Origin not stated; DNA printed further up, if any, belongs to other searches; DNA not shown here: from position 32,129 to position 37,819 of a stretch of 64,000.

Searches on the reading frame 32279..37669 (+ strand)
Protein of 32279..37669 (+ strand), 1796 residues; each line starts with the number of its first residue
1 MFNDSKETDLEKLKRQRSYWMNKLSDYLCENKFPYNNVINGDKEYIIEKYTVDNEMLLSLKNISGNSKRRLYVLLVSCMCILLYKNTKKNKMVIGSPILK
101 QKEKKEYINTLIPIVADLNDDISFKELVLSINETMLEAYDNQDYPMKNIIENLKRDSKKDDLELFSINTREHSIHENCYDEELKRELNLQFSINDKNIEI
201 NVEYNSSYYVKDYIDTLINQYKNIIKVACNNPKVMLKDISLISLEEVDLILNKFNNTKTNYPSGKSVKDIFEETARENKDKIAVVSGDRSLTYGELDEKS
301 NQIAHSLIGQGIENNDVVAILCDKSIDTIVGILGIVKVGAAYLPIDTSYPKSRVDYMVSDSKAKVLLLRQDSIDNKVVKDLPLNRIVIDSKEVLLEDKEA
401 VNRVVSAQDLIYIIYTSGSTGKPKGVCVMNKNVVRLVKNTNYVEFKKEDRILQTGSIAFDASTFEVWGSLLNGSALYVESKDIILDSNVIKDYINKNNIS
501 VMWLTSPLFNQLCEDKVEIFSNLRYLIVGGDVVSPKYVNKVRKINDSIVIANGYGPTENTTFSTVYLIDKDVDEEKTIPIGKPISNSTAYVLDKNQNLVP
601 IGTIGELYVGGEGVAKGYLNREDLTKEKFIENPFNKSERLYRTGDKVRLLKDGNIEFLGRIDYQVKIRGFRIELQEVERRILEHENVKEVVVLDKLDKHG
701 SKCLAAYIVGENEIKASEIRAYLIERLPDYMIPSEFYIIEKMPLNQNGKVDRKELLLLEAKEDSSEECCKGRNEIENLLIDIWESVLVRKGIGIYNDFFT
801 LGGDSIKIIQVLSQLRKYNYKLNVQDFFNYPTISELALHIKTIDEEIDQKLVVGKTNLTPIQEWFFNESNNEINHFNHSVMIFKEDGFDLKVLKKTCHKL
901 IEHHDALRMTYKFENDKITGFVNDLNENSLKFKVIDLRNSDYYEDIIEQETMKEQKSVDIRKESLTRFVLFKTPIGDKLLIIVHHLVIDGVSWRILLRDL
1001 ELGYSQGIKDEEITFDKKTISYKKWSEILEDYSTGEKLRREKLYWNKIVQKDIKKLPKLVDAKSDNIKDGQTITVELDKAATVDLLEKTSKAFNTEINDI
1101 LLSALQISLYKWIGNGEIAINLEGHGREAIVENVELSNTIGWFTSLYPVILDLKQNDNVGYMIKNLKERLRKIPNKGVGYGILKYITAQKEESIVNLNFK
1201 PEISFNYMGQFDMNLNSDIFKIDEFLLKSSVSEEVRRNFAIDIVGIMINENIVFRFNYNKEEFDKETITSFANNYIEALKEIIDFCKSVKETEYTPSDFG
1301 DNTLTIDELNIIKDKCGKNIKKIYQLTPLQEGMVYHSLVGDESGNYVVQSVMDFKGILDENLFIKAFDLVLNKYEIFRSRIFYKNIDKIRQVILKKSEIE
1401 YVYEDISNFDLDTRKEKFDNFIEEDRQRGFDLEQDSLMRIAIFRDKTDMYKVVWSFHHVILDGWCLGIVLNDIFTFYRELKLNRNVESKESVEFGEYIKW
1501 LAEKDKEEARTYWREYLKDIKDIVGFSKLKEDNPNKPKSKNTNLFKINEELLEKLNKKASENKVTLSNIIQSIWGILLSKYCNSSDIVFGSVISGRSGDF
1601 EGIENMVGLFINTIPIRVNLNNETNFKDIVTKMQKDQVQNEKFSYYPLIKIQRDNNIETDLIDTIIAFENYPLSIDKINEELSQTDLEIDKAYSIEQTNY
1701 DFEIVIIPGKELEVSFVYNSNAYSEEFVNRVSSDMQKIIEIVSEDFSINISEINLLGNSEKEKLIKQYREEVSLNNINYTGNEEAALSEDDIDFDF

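Call 4: search_protein_families(library=pfam, proteins=[window:32279-37669:+], max_evalue=0.01)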
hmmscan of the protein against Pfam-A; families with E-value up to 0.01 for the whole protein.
window:32279-37669:+ (1796 aa): 4 families
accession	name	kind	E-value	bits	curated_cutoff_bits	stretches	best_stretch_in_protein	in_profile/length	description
PF00668.25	Condensation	-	1.4e-222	739.8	30.6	3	1321-1764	2-455/456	Condensation domain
PF00501.34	AMP-binding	-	5.4e-85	285.9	29.9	1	271-619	1-384/384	AMP-binding enzyme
PF00550.31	PP-binding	-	9.8e-11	42.2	20.8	1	779-840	3-67/67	Phosphopantetheine attachment site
PF13193.12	AMP-binding_C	-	9.7e-10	39.7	24.5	1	676-749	1-76/76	AMP-binding enzyme C-terminal domain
